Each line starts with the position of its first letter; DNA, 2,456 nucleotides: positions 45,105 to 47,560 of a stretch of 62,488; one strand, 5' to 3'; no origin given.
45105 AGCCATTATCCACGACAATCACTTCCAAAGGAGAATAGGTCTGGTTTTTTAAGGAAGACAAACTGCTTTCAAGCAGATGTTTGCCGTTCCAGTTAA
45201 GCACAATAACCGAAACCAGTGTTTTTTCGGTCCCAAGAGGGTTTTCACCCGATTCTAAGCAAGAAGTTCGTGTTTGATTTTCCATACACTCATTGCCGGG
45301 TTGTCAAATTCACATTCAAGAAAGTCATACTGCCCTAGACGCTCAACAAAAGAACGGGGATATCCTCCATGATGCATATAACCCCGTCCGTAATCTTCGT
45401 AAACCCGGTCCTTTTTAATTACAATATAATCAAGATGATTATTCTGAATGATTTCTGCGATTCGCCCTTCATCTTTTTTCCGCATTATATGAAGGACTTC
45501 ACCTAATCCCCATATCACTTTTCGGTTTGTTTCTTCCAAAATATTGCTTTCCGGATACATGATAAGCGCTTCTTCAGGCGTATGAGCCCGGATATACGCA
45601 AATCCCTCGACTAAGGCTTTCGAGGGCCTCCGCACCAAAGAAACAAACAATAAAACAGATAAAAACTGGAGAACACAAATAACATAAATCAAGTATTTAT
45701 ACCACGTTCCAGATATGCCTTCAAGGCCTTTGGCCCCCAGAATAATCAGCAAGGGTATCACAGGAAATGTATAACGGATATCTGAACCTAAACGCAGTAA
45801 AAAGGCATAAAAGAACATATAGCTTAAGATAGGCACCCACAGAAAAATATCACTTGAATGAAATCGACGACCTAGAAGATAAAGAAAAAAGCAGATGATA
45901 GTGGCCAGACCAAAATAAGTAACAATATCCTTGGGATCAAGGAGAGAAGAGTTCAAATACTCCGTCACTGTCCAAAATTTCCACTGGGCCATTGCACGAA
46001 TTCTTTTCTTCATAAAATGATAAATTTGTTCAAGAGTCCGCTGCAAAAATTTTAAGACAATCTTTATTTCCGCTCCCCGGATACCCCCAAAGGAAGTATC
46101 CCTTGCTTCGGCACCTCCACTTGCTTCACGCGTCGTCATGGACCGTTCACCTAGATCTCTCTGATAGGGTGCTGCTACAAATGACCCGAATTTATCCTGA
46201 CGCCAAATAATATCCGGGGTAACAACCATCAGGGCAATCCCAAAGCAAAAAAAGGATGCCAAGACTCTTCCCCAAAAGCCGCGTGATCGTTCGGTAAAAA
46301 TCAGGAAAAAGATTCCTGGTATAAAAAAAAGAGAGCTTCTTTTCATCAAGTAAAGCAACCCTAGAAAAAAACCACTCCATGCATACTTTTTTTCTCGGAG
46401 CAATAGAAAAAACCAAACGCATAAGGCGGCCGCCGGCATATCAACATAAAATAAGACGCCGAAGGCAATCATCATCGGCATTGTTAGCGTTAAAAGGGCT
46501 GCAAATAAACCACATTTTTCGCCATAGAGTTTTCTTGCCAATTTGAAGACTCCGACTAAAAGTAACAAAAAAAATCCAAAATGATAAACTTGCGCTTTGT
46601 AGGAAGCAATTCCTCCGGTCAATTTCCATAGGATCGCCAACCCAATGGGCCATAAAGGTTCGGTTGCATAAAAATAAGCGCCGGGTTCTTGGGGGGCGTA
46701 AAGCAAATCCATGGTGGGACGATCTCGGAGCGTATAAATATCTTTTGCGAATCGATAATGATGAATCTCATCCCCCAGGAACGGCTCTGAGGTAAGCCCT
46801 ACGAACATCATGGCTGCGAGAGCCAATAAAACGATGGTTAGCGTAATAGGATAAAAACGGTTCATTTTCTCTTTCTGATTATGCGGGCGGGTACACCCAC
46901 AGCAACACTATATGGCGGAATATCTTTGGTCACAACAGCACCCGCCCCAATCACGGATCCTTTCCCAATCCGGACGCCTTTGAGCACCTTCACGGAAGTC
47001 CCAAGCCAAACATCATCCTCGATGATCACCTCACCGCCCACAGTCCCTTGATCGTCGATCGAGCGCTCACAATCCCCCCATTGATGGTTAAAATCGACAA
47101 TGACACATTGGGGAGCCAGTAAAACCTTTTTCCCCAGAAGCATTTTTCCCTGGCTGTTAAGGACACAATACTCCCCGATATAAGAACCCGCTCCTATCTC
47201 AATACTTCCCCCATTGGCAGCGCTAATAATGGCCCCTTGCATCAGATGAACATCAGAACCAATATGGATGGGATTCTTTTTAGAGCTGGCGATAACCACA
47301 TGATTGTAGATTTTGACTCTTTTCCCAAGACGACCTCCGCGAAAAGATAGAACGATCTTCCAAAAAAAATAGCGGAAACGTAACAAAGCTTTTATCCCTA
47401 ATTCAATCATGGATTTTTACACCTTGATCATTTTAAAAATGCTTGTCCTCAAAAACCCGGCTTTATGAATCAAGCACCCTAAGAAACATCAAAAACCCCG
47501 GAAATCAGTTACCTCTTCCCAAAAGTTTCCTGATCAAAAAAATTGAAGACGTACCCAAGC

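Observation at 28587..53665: Envelope-glycan supercluster of about 25 kb, built from duplicated modules, with no recognisable Wzx/Wzz/initiating transferase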

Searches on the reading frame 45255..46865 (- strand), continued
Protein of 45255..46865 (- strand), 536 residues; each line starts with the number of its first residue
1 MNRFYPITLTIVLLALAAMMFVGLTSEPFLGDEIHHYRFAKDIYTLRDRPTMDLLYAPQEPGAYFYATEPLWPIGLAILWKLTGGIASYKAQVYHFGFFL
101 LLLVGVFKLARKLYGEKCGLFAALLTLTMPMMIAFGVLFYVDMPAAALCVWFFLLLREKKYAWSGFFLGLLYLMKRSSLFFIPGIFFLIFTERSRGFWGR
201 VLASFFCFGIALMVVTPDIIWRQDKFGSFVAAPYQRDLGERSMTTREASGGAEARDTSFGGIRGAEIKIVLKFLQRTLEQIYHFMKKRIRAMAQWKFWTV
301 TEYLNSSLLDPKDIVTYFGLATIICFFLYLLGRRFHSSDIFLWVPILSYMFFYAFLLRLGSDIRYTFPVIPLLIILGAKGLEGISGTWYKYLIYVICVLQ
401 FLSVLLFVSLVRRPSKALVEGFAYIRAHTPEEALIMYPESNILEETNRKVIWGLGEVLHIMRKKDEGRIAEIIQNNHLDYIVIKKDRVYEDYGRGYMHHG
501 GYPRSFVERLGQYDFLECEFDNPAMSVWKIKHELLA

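Call 65: predict_structure(alignment_id=A1)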
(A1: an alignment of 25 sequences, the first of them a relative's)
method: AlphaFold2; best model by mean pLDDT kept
length: 536 residues; sequences in the alignment: 25
mean_pLDDT: 83.6   pTM: 0.83
mean pLDDT of the five models: 83.6, 83.4, 83.1, 83.1, 82.2
residues with pLDDT >= 90: 301; 70-90: 148; 50-70: 38; < 50: 49
segments of 3 or more residues with pLDDT < 50: 229-271, 300-303
pLDDT, mean of each block of 10 residues (from residue 1): 68 91 80 82 93 82 79 96 93 93 97 94 94 89 95 98 98 93 97 94 98 95 73 36 29 26 37 65 72 54 69 92 94 90 97 85 90 96 83 92 92 88 97 90 88 76 86 92 91 63 91 96 97 92
secondary structure, 60 per line:
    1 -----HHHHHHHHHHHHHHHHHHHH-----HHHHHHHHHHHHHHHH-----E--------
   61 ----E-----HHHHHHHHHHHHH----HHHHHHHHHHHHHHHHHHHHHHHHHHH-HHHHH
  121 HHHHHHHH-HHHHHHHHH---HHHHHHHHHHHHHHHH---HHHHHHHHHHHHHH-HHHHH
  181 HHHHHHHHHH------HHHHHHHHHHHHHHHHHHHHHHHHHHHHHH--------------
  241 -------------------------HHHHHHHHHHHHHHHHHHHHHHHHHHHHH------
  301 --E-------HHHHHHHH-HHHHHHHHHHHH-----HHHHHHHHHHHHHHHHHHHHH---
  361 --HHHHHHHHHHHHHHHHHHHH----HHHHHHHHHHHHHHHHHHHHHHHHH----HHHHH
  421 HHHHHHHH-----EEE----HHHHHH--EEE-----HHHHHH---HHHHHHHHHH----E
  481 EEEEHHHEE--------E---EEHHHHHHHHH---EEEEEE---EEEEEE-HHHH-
elements in order: H6-25 H31-46 H71-83 H88-114 H116-128 H130-138 H142-157 H161-174 H176-190 H197-226 H266-294 H311-318 H320-331 H337-357 H363-382 H387-411 H416-428 E434-436 H441-446 E449-451 H457-462 H466-475 E480-484 H504-512 E516-521 E525-530 H532-535

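Call 69: fold_search(model_id=the predicted structure, library=pdb)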
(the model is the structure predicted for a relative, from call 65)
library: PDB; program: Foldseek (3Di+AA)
matches with E <= 10: 138; with E <= 0.001: 24
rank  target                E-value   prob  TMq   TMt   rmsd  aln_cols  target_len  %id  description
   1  9n9j_I                2.4e-09  1.00  0.55  0.44  12.7       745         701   13  Structure of a GRP94 folding intermediate engaged with a CCDC134- and FKBP11-bound secretory translocon (released 2025-11-19)
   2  6s7t_A                3.5e-09  1.00  0.56  0.45  11.8       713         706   13  Cryo-EM structure of human oligosaccharyltransferase complex OST-B (released 2019-12-18)
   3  8pn9_A                4.1e-09  1.00  0.53  0.45  10.7       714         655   11  Structure of human oligosaccharyltransferase OST-A complex bound to NGI-1 (released 2024-05-08)
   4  8b6l_I                4.7e-09  1.00  0.55  0.44  13.1       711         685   13  Subtomogram average of the human Sec61-TRAP-OSTA-translocon (released 2022-12-07)
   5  8agc_A                7.0e-09  1.00  0.57  0.45  12.0       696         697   11  Structure of yeast oligosaccharylransferase complex with lipid-linked oligosaccharide and non-acceptor peptide bound (released 2022-12-07)
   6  6ftg_5                1.0e-08  1.00  0.53  0.46  12.0       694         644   12  Subtomogram average of OST-containing ribosome-translocon complexes from canine rough microsomal membranes (released 2018-03-21)
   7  3wak                  1.7e-08  1.00  0.57  0.38  12.4       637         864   12  Crystal structure of the Archaeoglobus fulgidus oligosaccharyltransferase (O29867_ARCFU) in the apo form (released 2013-10-30)
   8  7oci_F                1.8e-08  1.00  0.59  0.51  10.8       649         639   11  Cryo-EM structure of yeast Ost6p containing oligosaccharyltransferase complex (released 2022-02-16)
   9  9s6t_A                1.8e-08  1.00  0.52  0.56   7.5       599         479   12  Ternary cryo-EM structure of chicken ALG12 with Dol25-PP-GlcNAc2Man7, Dol25-P-Man, and Fab (released 2026-03-18)
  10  8age_A                2.1e-08  1.00  0.58  0.49  10.2       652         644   12  Structure of yeast oligosaccharylransferase complex with acceptor peptide bound (released 2022-12-07)
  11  6s7o_A                3.0e-08  1.00  0.49  0.41  13.7       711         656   12  Cryo-EM structure of human oligosaccharyltransferase complex OST-A (released 2019-12-18)
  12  5gmy_A                3.7e-08  1.00  0.55  0.37  12.7       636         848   12  Crystal structure of the Archaeoglobus fulgidus oligosaccharyltransferase (O29867_ARCFU) tethered with an acceptor pep (released 2017-02-01)
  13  8agb_A                4.9e-08  1.00  0.55  0.48  11.6       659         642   12  Structure of yeast oligosaccharylransferase complex with lipid-linked oligosaccharide bound (released 2022-12-07)
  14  7e9s_A                5.1e-08  1.00  0.57  0.37  10.4       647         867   12  Archaeal oligosaccharyltransferase AglB from Archaeoglobus fulgidus in complex with an inhibitory peptide and a dolich (released 2021-09-08)
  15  6c26_A                6.6e-08  1.00  0.57  0.49  12.5       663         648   10  The Cryo-EM structure of a eukaryotic oligosaccharyl transferase complex (released 2018-01-31)
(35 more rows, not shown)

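Call 74: search_protein_representatives(alignment_id=A1)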
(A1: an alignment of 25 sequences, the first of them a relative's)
Query: 25 sequences, 502 profile positions. Proteins with E-value up to 0.001 (for the whole library): 6968; up to 1e-10: 682; up to 1e-30: 199. The best 150 are listed.
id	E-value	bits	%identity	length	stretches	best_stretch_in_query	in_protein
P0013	2.9e-226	768.5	-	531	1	1-498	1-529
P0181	2.6e-196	669.7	-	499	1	2-497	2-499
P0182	2.3e-195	666.6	-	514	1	4-498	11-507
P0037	3.4e-188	642.9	-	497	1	7-498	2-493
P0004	1.4e-186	637.6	-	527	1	6-500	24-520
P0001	8.6e-183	625.1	-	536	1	9-499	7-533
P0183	4.9e-177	606.1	-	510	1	6-499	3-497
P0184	1.0e-174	598.5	-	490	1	6-497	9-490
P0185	6.9e-169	579.2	-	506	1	4-497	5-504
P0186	1.5e-166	571.5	-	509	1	8-500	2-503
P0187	9.4e-163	559.0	-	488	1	8-497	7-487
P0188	2.1e-162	557.8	-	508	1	8-499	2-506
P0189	6.7e-161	552.9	-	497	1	8-498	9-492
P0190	1.1e-157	542.3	-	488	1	5-497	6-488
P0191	2.0e-156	538.2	-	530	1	7-496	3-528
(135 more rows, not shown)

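Call 75: find_encoding_contigs(protein=P0021, flank=10000, max_places=1)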
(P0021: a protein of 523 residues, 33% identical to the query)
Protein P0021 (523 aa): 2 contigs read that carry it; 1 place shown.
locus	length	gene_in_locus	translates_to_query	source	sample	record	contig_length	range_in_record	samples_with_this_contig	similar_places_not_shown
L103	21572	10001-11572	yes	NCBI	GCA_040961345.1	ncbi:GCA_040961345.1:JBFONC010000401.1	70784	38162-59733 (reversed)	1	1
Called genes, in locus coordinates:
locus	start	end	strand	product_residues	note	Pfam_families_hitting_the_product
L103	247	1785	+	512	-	PF13231:PMT_2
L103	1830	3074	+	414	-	PF01943:Polysacc_synt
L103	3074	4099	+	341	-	PF00535:Glycos_transf_2, PF10111:Glyco_tranf_2_2 (weak), PF13641:Glyco_tranf_2_3, PF13632:Glyco_trans_2_3 (faint)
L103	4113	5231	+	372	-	PF01041:DegT_DnrJ_EryC1, PF00155:Aminotran_1_2 (weak), PF01053:Cys_Met_Meta_PP, PF01212:Beta_elim_lyase (weak)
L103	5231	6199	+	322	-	PF13489:Methyltransf_23, PF07021:MetW, PF08241:Methyltransf_11, PF08242:Methyltransf_12, PF13649:Methyltransf_25, PF13847:Methyltransf_31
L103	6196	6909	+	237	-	PF02353:CMAS, PF03291:mRNA_G-N7_MeTrfase (faint), PF13489:Methyltransf_23, PF01209:Ubie_methyltran (weak), PF13847:Methyltransf_31, PF08241:Methyltransf_11, PF08242:Methyltransf_12, PF13649:Methyltransf_25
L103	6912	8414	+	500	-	PF02366:PMT (weak), PF13231:PMT_2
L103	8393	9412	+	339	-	PF02388:FemAB, PF13480:Acetyltransf_6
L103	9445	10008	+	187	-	PF00132:Hexapep (weak)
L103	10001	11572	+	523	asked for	PF13231:PMT_2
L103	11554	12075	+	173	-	PF08660:Alg14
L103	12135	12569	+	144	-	PF04101:Glyco_tran_28_C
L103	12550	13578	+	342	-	PF00535:Glycos_transf_2, PF13641:Glyco_tranf_2_3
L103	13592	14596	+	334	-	PF13489:Methyltransf_23, PF07021:MetW, PF13847:Methyltransf_31, PF08241:Methyltransf_11, PF08242:Methyltransf_12, PF13649:Methyltransf_25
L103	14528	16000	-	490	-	PF01943:Polysacc_synt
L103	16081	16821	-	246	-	PF05148:Methyltransf_8 (weak), PF13489:Methyltransf_23, PF13847:Methyltransf_31, PF08241:Methyltransf_11, PF08242:Methyltransf_12 (weak), PF13649:Methyltransf_25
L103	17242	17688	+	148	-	PF04101:Glyco_tran_28_C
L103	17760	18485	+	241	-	PF00535:Glycos_transf_2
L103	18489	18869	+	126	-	PF10066:DUF2304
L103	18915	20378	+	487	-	PF03062:MBOAT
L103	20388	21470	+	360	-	PF16822:ALGX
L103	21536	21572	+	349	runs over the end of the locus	PF01073:3Beta_HSD, PF01370:Epimerase, PF02719:Polysacc_synt_2, PF04321:RmlD_sub_bind, PF05368:NmrA, PF07993:NAD_binding_4 (weak), PF13460:NAD_binding_10, PF16363:GDP_Man_Dehyd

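Call 76: find_encoding_contigs(protein=P0026, flank=10000, max_places=1)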
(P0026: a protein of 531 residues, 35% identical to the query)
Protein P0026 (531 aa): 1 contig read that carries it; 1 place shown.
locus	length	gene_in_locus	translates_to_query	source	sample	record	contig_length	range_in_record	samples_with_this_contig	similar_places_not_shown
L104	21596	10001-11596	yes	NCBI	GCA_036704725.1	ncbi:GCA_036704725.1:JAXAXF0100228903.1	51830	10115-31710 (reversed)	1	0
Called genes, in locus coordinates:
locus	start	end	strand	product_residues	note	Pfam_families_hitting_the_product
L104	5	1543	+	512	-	PF13231:PMT_2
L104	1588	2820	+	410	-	PF01943:Polysacc_synt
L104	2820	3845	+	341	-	PF00535:Glycos_transf_2, PF10111:Glyco_tranf_2_2 (weak), PF13641:Glyco_tranf_2_3, PF13632:Glyco_trans_2_3 (faint)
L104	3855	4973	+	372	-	PF01041:DegT_DnrJ_EryC1, PF01053:Cys_Met_Meta_PP (weak)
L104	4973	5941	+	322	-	PF05219:DREV (weak), PF07021:MetW, PF13489:Methyltransf_23, PF08241:Methyltransf_11, PF08242:Methyltransf_12, PF13649:Methyltransf_25, PF13847:Methyltransf_31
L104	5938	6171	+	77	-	-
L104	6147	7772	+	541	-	PF02366:PMT (weak), PF13231:PMT_2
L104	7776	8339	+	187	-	PF25084:LbH_EIF2B (faint), PF00132:Hexapep, PF14602:Hexapep_2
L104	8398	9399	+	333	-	PF02388:FemAB, PF13480:Acetyltransf_6, PF02388:FemAB (weak)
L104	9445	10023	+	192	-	PF25084:LbH_EIF2B (faint), PF00132:Hexapep, PF14602:Hexapep_2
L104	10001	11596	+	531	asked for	PF04922:DIE2_ALG10 (weak), PF13231:PMT_2 (weak)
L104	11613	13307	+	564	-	PF13231:PMT_2, PF03901:Glyco_transf_22 (weak)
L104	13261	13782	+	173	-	PF08660:Alg14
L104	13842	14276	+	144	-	PF04101:Glyco_tran_28_C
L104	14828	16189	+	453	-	PF00483:NTP_transferase, PF22640:ManC_GMP_beta-helix, PF01050:MannoseP_isomer, PF07883:Cupin_2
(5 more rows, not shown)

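Call 77: find_encoding_contigs(protein=P0014, flank=10000, max_places=1)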
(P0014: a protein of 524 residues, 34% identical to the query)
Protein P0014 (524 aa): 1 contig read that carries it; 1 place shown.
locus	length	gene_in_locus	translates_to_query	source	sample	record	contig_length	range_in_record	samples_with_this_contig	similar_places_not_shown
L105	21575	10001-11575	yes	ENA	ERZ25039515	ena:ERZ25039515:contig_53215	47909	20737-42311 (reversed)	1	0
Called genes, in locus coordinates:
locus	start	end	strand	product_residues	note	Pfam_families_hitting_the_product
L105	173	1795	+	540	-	PF13231:PMT_2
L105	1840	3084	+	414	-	PF01943:Polysacc_synt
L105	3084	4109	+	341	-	PF00535:Glycos_transf_2, PF13641:Glyco_tranf_2_3, PF13632:Glyco_trans_2_3 (weak)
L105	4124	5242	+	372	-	PF01041:DegT_DnrJ_EryC1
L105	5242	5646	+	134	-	PF07021:MetW (faint), PF13489:Methyltransf_23 (weak)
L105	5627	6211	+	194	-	PF08241:Methyltransf_11, PF08242:Methyltransf_12 (weak), PF13489:Methyltransf_23, PF13649:Methyltransf_25 (weak), PF13847:Methyltransf_31 (weak)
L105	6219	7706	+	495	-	PF13231:PMT_2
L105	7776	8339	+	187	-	PF21711:DCTN5 (faint), PF00132:Hexapep (weak), PF14602:Hexapep_2 (weak)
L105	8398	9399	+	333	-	PF02388:FemAB, PF13480:Acetyltransf_6, PF02388:FemAB (weak)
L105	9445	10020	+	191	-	PF25084:LbH_EIF2B (weak), PF00132:Hexapep, PF14602:Hexapep_2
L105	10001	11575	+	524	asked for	PF13231:PMT_2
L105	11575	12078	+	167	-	PF08660:Alg14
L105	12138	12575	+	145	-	PF04101:Glyco_tran_28_C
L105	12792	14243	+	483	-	PF00483:NTP_transferase, PF12804:NTP_transf_3 (weak), PF22640:ManC_GMP_beta-helix, PF01050:MannoseP_isomer, PF07883:Cupin_2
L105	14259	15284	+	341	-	PF01370:Epimerase, PF16363:GDP_Man_Dehyd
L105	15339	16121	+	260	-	PF01370:Epimerase, PF02719:Polysacc_synt_2 (faint), PF04321:RmlD_sub_bind (weak), PF16363:GDP_Man_Dehyd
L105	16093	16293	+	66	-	-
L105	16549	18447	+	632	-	PF13522:GATase_6, PF13537:GATase_7, PF00733:Asn_synthase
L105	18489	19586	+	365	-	PF00535:Glycos_transf_2, PF10111:Glyco_tranf_2_2 (faint), PF13641:Glyco_tranf_2_3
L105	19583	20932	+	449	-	PF23019:DUF7033 (weak)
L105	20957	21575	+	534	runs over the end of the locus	-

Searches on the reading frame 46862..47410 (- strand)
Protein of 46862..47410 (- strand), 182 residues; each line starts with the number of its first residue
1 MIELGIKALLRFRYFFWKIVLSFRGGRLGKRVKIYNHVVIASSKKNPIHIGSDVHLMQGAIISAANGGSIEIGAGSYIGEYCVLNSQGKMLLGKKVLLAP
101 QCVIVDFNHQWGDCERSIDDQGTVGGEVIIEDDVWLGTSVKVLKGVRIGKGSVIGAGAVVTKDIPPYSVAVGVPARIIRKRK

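Call 4: search_protein_families(library=pfam, proteins=[window:46862-47410:-], max_evalue=0.01)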
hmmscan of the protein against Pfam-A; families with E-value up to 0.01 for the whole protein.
window:46862-47410:- (182 aa): 4 families
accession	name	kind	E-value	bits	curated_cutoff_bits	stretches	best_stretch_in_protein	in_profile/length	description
PF00132.30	Hexapep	-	2.1e-16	59.2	27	1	128-162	2-36/36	Bacterial transferase hexapeptide (six repeats)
PF14602.12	Hexapep_2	-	5.8e-08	32.8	27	1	128-162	2-34/34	Hexapeptide repeat of succinyl-transferase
PF21711.3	DCTN5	-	7.2e-06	26.2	40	1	46-108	83-144/182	Dynactin subunit 5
PF25084.1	LbH_EIF2B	-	0.0012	19.2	54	0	50-162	6-101/105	EIF2B subunit epsilon LbH domain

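Call 12: search_protein_families(library=ncbifam, proteins=[window:46862-47410:-], max_evalue=0.001)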
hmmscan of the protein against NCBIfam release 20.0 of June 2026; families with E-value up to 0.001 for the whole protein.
window:46862-47410:- (182 aa): 43 families (the best 25 are shown)
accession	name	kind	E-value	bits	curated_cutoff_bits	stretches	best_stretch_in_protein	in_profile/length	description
NF007240.0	PRK09677.1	equivalog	2.6e-22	79.3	243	1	64-181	60-184/192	putative lipopolysaccharide biosynthesis O-acetyl transferase WbbJ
NF041874.1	EPS_EpsC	equivalog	1e-21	77.3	150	1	129-181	115-167/168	serine O-acetyltransferase EpsC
TIGR03570.1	NeuD_NnaD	subfamily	1.6e-21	76.8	160.8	1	67-176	97-202/202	NeuD/PglB/VioB family sugar acetyltransferase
NF007797.0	PRK10502.1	subfamily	2.6e-19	69.6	192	1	69-181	72-179/183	WcaF family extracellular polysaccharide biosynthesis acetyltransferase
TIGR03308.1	phn_thr-fam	hypoth_equivalog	8.3e-18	65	201.65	1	127-181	108-162/204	phosphonate metabolim protein, transferase hexapeptide repeat family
NF007076.0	PRK09527.1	equivalog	2e-17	63.3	347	1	63-180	69-184/203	galactoside O-acetyltransferase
NF033468.1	stregram_VatI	exception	2.2e-17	63.5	415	1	72-181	56-166/208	streptogramin A O-acetyltransferase Vat(I)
NF000311.1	Vat_ABCDEFH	equivalog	1.5e-16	60.5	300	1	107-181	91-164/201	Vat family streptogramin A O-acetyltransferase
TIGR03532.1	DapD_Ac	equivalog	1.1e-15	57.8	231.75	1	46-180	97-213/231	2,3,4,5-tetrahydropyridine-2,6-dicarboxylate N-acetyltransferase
NF000490.1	chloram_CatB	equivalog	3.3e-15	56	350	1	123-181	106-164/210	type B chloramphenicol O-acetyltransferase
NF007499.0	PRK10092.1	equivalog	7.1e-15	55.3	314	1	69-180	73-182/183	maltose O-acetyltransferase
NF003657.0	PRK05289.1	equivalog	7.6e-15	54.7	226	1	27-177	35-192/264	acyl-ACP--UDP-N-acetylglucosamine O-acyltransferase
NF000101.1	stregram_VatA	exception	8.8e-15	54.9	450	1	107-181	99-172/219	streptogramin A O-acetyltransferase Vat(A)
NF000020.1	stregram_VatE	exception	1.5e-13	50.9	450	1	77-178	63-166/214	streptogramin A O-acetyltransferase Vat(E)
TIGR01852.1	lipid_A_lpxA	equivalog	1.8e-13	50.4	231.05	1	27-177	30-187/254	acyl-ACP--UDP-N-acetylglucosamine O-acyltransferase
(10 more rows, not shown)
